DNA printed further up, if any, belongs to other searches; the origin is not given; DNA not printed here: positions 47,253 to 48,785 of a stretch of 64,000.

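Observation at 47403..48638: Stand-alone CARF plus PD-(D/E)xK nuclease (Card1/Can2-like) beside a CRISPR array, with no cas genes within 47 kb upstream or 15 kb downstream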

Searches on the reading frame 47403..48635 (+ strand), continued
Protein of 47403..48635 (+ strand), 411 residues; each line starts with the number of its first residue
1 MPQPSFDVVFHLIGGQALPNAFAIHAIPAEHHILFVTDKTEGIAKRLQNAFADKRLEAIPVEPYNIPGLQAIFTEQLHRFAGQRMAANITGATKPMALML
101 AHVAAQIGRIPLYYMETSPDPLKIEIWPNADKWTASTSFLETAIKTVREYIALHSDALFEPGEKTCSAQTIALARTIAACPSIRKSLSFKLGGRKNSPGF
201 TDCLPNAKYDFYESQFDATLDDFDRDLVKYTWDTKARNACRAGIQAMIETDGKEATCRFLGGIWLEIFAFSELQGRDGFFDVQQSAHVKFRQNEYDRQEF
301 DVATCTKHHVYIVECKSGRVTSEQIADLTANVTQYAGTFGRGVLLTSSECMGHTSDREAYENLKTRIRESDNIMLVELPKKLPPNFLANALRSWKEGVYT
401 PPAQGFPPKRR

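Call 67: find_encoding_contigs(protein=P0273, flank=3000, max_places=10)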
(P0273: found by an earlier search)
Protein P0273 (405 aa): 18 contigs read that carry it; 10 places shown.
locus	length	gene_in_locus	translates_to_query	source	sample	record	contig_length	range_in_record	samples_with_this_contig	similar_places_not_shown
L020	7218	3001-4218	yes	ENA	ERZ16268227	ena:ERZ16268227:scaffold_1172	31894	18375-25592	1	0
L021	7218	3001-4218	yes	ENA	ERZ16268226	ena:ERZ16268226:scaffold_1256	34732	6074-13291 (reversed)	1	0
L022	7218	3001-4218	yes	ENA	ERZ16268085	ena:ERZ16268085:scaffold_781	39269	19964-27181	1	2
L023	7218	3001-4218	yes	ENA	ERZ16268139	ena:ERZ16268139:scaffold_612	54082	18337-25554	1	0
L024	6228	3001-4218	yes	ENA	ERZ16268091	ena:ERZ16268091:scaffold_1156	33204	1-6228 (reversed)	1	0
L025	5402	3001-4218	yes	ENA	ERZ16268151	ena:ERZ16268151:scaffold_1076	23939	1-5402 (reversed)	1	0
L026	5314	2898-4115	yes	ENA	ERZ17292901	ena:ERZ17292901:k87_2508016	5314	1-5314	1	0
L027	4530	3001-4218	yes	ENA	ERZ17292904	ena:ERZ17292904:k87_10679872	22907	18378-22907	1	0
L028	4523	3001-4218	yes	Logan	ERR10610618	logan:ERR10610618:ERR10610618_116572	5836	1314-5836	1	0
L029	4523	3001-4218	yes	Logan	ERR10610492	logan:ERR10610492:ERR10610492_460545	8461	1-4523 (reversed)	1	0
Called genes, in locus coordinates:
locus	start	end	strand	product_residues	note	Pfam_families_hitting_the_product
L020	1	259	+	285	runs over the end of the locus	PF01145:Band_7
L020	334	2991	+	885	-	PF00933:Glyco_hydro_3, PF01915:Glyco_hydro_3_C, PF07691:PA14, PF10528:GLEYA (faint), PF14310:Fn3-like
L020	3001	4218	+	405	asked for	PF23400:CARF_Card1, PF09002:Card1_endonuc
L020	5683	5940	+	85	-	PF00312:Ribosomal_S15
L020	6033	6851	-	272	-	PF11967:RecO_N, PF02565:RecO_C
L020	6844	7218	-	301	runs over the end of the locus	PF02826:2-Hacid_dh_C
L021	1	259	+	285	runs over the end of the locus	PF01145:Band_7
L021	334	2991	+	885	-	PF00933:Glyco_hydro_3, PF01915:Glyco_hydro_3_C, PF07691:PA14, PF10528:GLEYA (faint), PF14310:Fn3-like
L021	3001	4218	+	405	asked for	PF23400:CARF_Card1, PF09002:Card1_endonuc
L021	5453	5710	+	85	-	PF00312:Ribosomal_S15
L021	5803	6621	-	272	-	PF11967:RecO_N, PF02565:RecO_C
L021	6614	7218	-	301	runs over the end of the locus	PF02826:2-Hacid_dh_C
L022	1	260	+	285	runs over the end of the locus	PF01145:Band_7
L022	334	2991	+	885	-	PF00933:Glyco_hydro_3, PF01915:Glyco_hydro_3_C, PF07691:PA14, PF10528:GLEYA (faint), PF14310:Fn3-like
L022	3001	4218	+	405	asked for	PF23400:CARF_Card1, PF09002:Card1_endonuc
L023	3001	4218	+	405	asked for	PF23400:CARF_Card1, PF09002:Card1_endonuc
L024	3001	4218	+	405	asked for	PF23400:CARF_Card1, PF09002:Card1_endonuc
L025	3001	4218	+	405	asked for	PF23400:CARF_Card1, PF09002:Card1_endonuc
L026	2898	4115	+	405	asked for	PF23400:CARF_Card1, PF09002:Card1_endonuc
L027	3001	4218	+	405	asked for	PF23400:CARF_Card1, PF09002:Card1_endonuc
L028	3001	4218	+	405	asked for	PF23400:CARF_Card1, PF09002:Card1_endonuc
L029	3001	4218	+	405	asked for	PF23400:CARF_Card1, PF09002:Card1_endonuc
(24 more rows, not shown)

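Call 75: find_homologous_proteins(query=L019:774-2198:+, max_evalue=1e-40)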
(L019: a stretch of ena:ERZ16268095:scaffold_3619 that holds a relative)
Query L019:774-2198:+ (475 aa): 182 proteins with E <= 1e-40 among 8000 candidates; the best 120 are listed.
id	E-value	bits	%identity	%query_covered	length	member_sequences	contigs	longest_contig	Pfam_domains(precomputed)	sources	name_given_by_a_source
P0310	7.6e-296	999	98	100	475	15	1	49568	PF22335.2,PF12469.14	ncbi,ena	-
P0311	4.5e-155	535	65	97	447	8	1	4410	PF22335.2,PF18182.7,PF12469.14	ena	-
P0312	8.3e-155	534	61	99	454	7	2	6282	PF22335.2,PF12469.14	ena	-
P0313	2.9e-151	523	61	98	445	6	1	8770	PF22335.2,PF18182.7,PF12469.14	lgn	-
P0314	3.2e-143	496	58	97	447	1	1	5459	PF22335.2,PF12469.14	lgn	-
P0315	4.6e-141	489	58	98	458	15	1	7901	PF22335.2,PF18182.7,PF12469.14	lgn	-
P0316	4.7e-139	482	57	97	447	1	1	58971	PF22335.2,PF12469.14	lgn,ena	-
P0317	4.1e-136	473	57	98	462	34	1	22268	PF22335.2,PF18182.7,PF12469.14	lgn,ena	-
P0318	2.4e-135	470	56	97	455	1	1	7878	PF22335.2,PF12469.14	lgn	-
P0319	4.1e-134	466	56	97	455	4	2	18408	PF22335.2,PF12469.14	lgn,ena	-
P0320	1.0e-133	465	56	97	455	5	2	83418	PF22335.2,PF12469.14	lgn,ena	-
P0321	1.0e-133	465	55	97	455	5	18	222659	PF22335.2,PF12469.14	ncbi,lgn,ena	-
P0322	2.8e-131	457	55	97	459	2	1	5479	PF22335.2,PF12469.14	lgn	-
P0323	8.1e-131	455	55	97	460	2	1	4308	PF22335.2,PF12469.14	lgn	-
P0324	4.8e-130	453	54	97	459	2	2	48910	PF22335.2,PF12469.14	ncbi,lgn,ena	-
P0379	1.6e-100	355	48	97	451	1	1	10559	PF22335.2,PF18182.7,PF12469.14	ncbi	ncbi:MAG: type III-B CRISPR-associated protein Cas10/Cmr2 [Candidatus Spyradenecus sp.]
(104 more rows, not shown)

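Call 76: find_encoding_contigs(protein=P0310, flank=10000, max_places=6)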
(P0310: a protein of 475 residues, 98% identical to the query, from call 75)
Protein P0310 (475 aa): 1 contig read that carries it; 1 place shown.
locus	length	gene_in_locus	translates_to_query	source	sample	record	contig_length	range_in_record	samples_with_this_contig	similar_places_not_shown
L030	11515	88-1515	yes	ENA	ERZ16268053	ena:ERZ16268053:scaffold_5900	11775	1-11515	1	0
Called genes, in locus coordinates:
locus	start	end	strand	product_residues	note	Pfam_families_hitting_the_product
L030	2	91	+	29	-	?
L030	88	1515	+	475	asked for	PF12469:Cmr2_N (weak), PF22335:Cas10-Cmr2_palm2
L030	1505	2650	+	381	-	PF09700:Cas_Cmr3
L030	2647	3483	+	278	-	PF03787:RAMPs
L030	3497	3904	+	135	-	PF09701:Cas_Cmr5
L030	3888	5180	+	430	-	PF03787:RAMPs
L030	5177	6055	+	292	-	PF03787:RAMPs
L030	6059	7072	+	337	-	PF01867:Cas_Cas1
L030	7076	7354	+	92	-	PF09827:CRISPR_Cas2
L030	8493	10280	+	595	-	PF04932:Wzy_C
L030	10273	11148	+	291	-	PF00483:NTP_transferase, PF12804:NTP_transf_3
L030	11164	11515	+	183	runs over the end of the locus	PF00908:dTDP_sugar_isom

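Call 77: list_cluster_members(proteins=[P0310, P0008])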
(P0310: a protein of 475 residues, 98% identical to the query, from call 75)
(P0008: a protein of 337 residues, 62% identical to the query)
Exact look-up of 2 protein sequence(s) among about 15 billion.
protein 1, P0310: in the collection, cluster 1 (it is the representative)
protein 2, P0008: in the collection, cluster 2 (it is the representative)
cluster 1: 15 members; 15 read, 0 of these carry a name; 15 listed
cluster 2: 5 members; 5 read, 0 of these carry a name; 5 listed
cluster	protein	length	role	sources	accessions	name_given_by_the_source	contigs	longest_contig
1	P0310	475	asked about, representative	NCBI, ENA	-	-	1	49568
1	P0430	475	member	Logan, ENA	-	-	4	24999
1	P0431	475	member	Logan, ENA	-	-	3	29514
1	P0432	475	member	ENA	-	-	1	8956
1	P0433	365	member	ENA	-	-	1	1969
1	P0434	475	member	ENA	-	-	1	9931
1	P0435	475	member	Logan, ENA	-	-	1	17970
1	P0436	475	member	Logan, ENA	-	-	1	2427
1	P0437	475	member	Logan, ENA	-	-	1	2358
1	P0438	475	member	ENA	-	-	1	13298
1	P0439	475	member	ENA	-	-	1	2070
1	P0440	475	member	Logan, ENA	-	-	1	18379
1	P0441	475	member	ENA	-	-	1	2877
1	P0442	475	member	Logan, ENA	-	-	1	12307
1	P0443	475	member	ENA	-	-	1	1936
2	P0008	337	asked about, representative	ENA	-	-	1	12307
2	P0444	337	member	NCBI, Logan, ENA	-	-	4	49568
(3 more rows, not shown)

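Call 79: find_encoding_contigs(protein=P0444, flank=10000, max_places=10)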
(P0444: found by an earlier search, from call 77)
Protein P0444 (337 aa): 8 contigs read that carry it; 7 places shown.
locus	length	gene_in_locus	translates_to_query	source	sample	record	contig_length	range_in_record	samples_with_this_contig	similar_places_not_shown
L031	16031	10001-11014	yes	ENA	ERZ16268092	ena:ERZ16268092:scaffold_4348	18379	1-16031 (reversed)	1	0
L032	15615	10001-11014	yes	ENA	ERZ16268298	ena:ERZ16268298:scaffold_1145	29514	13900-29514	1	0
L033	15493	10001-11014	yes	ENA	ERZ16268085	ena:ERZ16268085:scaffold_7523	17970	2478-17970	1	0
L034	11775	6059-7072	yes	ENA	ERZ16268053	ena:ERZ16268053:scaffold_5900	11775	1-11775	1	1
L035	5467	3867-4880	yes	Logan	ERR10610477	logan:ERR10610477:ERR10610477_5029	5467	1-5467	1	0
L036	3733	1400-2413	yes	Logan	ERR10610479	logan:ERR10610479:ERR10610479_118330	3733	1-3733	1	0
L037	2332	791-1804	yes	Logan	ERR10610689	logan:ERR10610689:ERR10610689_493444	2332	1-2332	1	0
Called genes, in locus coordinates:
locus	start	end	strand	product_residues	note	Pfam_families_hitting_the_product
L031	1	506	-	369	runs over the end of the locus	PF04338:DUF481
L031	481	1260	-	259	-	PF00590:TP_methylase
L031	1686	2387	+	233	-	PF07589:PEP_exosort_dom (weak)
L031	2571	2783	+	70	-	PF13310:Virulence_RhuM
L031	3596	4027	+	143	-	-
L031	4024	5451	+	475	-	PF12469:Cmr2_N (weak), PF22335:Cas10-Cmr2_palm2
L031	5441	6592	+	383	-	PF09700:Cas_Cmr3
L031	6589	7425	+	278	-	PF03787:RAMPs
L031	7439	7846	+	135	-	PF09701:Cas_Cmr5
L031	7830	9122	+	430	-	PF03787:RAMPs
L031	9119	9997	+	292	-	PF03787:RAMPs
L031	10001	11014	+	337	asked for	PF01867:Cas_Cas1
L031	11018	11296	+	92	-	PF09827:CRISPR_Cas2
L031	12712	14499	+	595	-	PF04932:Wzy_C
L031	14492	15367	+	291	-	PF00483:NTP_transferase, PF12804:NTP_transf_3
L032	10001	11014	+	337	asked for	PF01867:Cas_Cas1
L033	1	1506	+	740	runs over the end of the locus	PF14498:Glyco_hyd_65N_2, PF22124:Glyco_hydro_95_cat, PF21307:Glyco_hydro_95_C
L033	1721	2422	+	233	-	PF07589:PEP_exosort_dom (weak)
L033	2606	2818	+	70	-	PF13310:Virulence_RhuM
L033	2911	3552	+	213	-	-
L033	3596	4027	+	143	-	-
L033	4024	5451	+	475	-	PF12469:Cmr2_N (weak), PF22335:Cas10-Cmr2_palm2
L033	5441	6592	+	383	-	PF09700:Cas_Cmr3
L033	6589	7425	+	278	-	PF03787:RAMPs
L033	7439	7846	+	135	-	PF09701:Cas_Cmr5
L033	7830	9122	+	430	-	PF03787:RAMPs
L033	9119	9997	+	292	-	PF03787:RAMPs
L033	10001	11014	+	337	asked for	PF01867:Cas_Cas1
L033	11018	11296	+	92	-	PF09827:CRISPR_Cas2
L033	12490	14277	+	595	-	PF04932:Wzy_C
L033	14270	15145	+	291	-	PF00483:NTP_transferase, PF12804:NTP_transf_3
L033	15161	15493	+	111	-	?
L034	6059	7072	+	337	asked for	PF01867:Cas_Cas1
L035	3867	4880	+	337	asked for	PF01867:Cas_Cas1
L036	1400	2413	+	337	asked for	PF01867:Cas_Cas1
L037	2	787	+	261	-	?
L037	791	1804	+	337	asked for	PF01867:Cas_Cas1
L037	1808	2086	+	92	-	PF09827:CRISPR_Cas2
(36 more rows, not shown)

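Call 82: search_protein_families(library=pfam, proteins=[L033:2911-3549:+, L019:346-774:+, L005:749-1150:+, L019:4566-5855:+, L019:5855-6730:+, L017:3567-4238:+, L017:383-1513:+], max_evalue=0.1)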
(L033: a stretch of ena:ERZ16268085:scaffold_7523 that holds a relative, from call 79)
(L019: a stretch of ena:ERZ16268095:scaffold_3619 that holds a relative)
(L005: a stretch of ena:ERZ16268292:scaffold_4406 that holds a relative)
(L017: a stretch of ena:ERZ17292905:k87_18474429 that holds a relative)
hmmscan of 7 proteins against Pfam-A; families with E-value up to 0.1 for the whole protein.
L033:2911-3549:+ (213 aa): 0 families

L019:346-774:+ (143 aa): 0 families

L005:749-1150:+ (134 aa): 0 families

L019:4566-5855:+ (430 aa): 1 family
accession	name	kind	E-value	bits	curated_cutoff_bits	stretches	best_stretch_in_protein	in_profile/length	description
PF03787.20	RAMPs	-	2.3e-11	45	22.1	1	89-268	14-189/189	RAMP superfamily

L019:5855-6730:+ (292 aa): 1 family
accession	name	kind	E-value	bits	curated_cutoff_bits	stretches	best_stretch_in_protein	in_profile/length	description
PF03787.20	RAMPs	-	1.1e-16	62.3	22.1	1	10-173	3-188/189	RAMP superfamily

L017:3567-4238:+ (224 aa): 0 families

L017:383-1513:+ (377 aa): 5 families
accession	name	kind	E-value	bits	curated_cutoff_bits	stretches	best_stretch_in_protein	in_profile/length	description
PF09002.17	Card1_endonuc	-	1.3e-15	57.6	26.4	1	239-374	5-132/136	Card1-like, endonuclease domain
PF23400.1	CARF_Card1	-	1.2e-12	48.5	24.6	1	3-117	2-123/146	Card1 CARF domain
PF19810.5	HFX_2341_N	-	5.2e-05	24.1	30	1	40-113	43-115/120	HFX_2341-like, N-terminal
PF09651.16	Cas_APE2256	-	0.021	15.1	24.8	1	43-113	42-123/136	CRISPR-associated protein (Cas_APE2256)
PF22662.2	Csa3_N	-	0.068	13.6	27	0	43-108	48-113/120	Csa3 CRISPR-associated Rossmann-like domain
